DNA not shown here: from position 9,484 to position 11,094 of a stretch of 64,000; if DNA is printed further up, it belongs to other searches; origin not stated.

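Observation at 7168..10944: Cobalamin riboswitch -> TonB receptor -> T9SS-anchored beta-propeller: a possible BtuB/BtuG-like B12-capture module with a T9SS anchor instead of a lipid anchor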

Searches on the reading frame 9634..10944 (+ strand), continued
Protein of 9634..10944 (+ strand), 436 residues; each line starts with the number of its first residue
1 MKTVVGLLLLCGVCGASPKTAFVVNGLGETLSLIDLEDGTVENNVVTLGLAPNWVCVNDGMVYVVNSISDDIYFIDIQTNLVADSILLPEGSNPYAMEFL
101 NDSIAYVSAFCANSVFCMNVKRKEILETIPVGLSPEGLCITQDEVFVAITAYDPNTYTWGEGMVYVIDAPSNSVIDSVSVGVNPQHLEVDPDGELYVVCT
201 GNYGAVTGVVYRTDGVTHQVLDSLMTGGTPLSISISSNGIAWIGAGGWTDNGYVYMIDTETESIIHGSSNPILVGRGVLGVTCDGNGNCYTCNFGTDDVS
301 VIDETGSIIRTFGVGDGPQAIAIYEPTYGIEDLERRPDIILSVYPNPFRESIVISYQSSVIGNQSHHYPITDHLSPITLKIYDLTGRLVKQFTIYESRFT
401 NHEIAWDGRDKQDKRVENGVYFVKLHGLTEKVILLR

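Call 33: search_solved_structures(query=A1, max_evalue=0.001, show_alignments=0)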
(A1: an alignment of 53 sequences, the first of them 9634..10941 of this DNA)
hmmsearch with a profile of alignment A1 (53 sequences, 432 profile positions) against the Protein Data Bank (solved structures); distinct sequences matched with E-value up to 0.001: 44.
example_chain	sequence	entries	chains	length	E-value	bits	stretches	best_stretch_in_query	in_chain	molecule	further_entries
1l0q_A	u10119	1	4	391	5.3e-46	160.2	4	61-195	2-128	Surface layer protein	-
8ptf_A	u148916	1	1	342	2.6e-24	88.8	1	26-202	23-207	YncE family protein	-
8ptd_A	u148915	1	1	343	2.7e-24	88.7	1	26-202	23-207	YncE family protein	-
8p97_B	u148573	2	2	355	1.9e-23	85.9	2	1-131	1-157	Putative surface layer protein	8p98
8blw_B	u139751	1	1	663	3.7e-23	85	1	26-267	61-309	YncE family protein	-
8bmx_D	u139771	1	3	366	1.1e-22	83.5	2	19-131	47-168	YncE family protein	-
8bn0_A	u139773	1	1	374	1.1e-22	83.5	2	19-131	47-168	Putative surface layer protein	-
8bmy_A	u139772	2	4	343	2.2e-22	82.5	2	22-131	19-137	Putative surface layer protein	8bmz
3dsm_A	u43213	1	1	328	2.5e-22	82.3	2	29-131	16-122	uncharacterized protein BACUNI_02894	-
8baz_A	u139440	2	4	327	3.3e-22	81.8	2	29-131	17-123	Surface layer protein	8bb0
8bai_A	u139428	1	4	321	5e-22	81.2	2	29-131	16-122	Surface layer protein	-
8okv_B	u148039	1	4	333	3.9e-21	78.3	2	21-131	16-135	Putative surface layer protein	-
8puj_A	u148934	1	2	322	6.3e-21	77.6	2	22-131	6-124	YncE family protein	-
3bws_A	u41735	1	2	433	1.2e-14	57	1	103-199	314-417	protein Lp49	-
5c2v_B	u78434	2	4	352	1.5e-12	50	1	95-245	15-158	HYDRAZINE SYNTHASE BETA SUBUNIT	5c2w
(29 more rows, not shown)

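Call 35: search_solved_structures(query=P0060, max_evalue=0.00001, show_alignments=5)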
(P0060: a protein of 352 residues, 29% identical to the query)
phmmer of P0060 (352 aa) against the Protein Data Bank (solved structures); distinct sequences matched with E-value up to 0.00001: 14.
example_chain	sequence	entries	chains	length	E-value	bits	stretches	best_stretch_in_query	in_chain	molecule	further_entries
8bmy_A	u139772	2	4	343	2.3e-39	138.8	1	34-348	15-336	Putative surface layer protein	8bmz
8bmx_D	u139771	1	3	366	3e-39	138.4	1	17-347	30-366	YncE family protein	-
8bn0_A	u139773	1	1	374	3.3e-39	138.3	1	34-348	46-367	Putative surface layer protein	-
8baz_A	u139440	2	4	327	7.8e-39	137.1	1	36-348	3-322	Surface layer protein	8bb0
3dsm_A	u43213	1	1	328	9.6e-39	136.8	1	36-348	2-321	uncharacterized protein BACUNI_02894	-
8bai_A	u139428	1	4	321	1.7e-38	135.9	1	36-347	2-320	Surface layer protein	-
8p97_B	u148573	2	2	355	1.8e-36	129.3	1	12-347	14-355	Putative surface layer protein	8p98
8okv_B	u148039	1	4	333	1.3e-35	126.4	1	35-347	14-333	Putative surface layer protein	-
8puj_A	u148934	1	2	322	1.5e-35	126.3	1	36-347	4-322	YncE family protein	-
8ptd_A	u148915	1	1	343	5e-23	85.1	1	37-347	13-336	YncE family protein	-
8ptf_A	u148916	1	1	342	5.4e-23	85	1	37-347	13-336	YncE family protein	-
8blw_B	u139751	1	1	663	1.5e-22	83.5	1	36-347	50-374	YncE family protein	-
1l0q_A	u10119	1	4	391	1.2e-21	80.5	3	134-220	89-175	Surface layer protein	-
5c2v_B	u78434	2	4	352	3.3e-10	43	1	127-224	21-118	HYDRAZINE SYNTHASE BETA SUBUNIT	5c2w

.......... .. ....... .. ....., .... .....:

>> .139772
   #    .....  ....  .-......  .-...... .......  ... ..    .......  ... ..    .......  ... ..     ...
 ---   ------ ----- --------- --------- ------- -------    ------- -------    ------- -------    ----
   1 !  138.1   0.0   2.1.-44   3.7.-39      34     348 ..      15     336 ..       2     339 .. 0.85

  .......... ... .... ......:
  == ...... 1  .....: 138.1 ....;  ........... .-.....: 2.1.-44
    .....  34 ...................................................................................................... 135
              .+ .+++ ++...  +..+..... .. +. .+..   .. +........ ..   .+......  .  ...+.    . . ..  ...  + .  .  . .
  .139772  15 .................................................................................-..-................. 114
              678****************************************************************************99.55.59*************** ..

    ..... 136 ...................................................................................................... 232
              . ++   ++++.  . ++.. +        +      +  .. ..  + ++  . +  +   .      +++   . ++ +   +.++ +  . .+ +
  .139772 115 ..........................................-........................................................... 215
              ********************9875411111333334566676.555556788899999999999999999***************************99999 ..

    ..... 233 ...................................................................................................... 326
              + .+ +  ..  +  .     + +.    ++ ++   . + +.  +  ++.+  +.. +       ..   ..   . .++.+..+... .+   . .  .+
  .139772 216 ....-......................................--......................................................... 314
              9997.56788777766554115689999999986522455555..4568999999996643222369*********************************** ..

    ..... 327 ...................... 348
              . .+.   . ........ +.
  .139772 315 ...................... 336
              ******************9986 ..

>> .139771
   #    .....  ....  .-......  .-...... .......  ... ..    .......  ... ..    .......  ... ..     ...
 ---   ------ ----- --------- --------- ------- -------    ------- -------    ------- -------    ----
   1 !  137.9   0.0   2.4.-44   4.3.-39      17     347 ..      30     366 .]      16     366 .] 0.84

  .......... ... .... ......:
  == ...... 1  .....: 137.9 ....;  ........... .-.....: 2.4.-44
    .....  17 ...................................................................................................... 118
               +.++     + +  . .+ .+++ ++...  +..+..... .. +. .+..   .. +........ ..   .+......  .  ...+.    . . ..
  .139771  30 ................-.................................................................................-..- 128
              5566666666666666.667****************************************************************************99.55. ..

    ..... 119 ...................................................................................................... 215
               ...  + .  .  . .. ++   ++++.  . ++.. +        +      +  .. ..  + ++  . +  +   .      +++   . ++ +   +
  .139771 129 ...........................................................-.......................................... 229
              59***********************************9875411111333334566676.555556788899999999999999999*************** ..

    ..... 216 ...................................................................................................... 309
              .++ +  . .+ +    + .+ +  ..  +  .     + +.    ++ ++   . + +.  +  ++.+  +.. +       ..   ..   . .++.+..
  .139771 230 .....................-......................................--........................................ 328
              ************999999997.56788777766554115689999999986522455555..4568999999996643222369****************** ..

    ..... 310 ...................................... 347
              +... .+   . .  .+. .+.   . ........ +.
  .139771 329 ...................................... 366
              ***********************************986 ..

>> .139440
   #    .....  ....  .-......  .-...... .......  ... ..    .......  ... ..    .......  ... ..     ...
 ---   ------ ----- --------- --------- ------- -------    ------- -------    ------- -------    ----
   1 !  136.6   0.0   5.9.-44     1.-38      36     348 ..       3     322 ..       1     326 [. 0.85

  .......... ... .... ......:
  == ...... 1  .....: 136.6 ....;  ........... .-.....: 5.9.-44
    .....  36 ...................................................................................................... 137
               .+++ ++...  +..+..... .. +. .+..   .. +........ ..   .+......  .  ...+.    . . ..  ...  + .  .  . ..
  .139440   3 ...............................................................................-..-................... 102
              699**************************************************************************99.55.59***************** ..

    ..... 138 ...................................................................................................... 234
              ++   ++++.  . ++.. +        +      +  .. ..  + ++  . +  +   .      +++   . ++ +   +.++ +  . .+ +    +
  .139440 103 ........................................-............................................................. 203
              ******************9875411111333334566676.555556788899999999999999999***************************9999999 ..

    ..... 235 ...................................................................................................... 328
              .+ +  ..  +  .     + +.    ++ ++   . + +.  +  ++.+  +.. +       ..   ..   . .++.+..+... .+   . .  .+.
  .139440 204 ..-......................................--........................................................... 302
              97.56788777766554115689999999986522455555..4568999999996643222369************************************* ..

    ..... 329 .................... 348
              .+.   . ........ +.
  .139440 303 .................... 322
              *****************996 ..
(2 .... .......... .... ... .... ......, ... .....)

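Call 45: search_protein_families(library=pfam, alignment_id=A1, max_evalue=0.01)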
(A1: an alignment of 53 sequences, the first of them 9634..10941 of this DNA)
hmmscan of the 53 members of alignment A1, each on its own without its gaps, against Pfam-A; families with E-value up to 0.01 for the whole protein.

A. member 1, window:9634-10941:+ (436 aa): 5 families
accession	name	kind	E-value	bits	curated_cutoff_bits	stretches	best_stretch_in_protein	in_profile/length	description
PF13860.13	FlgD_ig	-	2.5e-07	31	27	1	375-426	23-74/79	FlgD Ig-like domain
PF18962.6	Por_Secre_tail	-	2.5e-06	28.1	27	1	343-429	1-66/75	Secretion system C-terminal sorting domain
PF21783.3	YNCE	-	4.9e-06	26.5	27.1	1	15-116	38-134/339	YNCE-like beta-propeller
PF08450.18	SGL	-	0.00039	20.5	26.3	1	187-314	91-222/246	SMP-30/Gluconolactonase/LRE-like region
PF13585.12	CHU_C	-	0.0023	18.4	27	1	372-424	24-69/86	CHU_C Type IX secretion signal domain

B. families by the number of members that match (of 53 scanned): 14 families
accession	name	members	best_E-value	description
PF18962.6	Por_Secre_tail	34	3.8e-09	Secretion system C-terminal sorting domain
PF13860.13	FlgD_ig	31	3.5e-11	FlgD Ig-like domain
PF21783.3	YNCE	27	1.7e-07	YNCE-like beta-propeller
PF01436.27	NHL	12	1e-06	NHL repeat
PF00404.24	Dockerin_1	9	2.6e-10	Dockerin type I domain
PF13585.12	CHU_C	9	1.6e-05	CHU_C Type IX secretion signal domain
PF21959.2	DUF6923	8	2e-05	Repeat of unknown function (DUF6923)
PF16819.11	DUF5074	6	8.9e-10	Domain of unknown function (DUF5074)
PF08450.18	SGL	6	5.7e-05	SMP-30/Gluconolactonase/LRE-like region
PF13964.12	Kelch_6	5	1.8e-05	Kelch motif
PF13360.13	PQQ_2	2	0.00011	Outer membrane protein assembly factor BamB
PF22701.2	Mala_s_1-like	1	0.0013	Mal s 1 allergenic protein-like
PF23414.1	Beta-prop_EML_2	1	0.0069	Echinoderm microtubule-associated protein second beta-propeller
PF03478.24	Beta-prop_KIB1-4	1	0.0073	KIB1-4 beta-propeller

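Call 46: search_protein_families(library=pfam, proteins=[P0060], max_evalue=0.01)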
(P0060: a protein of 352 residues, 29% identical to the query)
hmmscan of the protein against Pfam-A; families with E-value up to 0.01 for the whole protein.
P0060 (352 aa): 3 families
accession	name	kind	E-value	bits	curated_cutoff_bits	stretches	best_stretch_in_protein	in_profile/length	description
PF16819.11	DUF5074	-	3.7e-09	36.5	27.2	1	37-281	2-212/353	Domain of unknown function (DUF5074)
PF01436.27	NHL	-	0.0011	19.4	20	0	205-223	3-21/28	NHL repeat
PF21783.3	YNCE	-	0.0026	17.6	27.1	0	183-230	49-99/339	YNCE-like beta-propeller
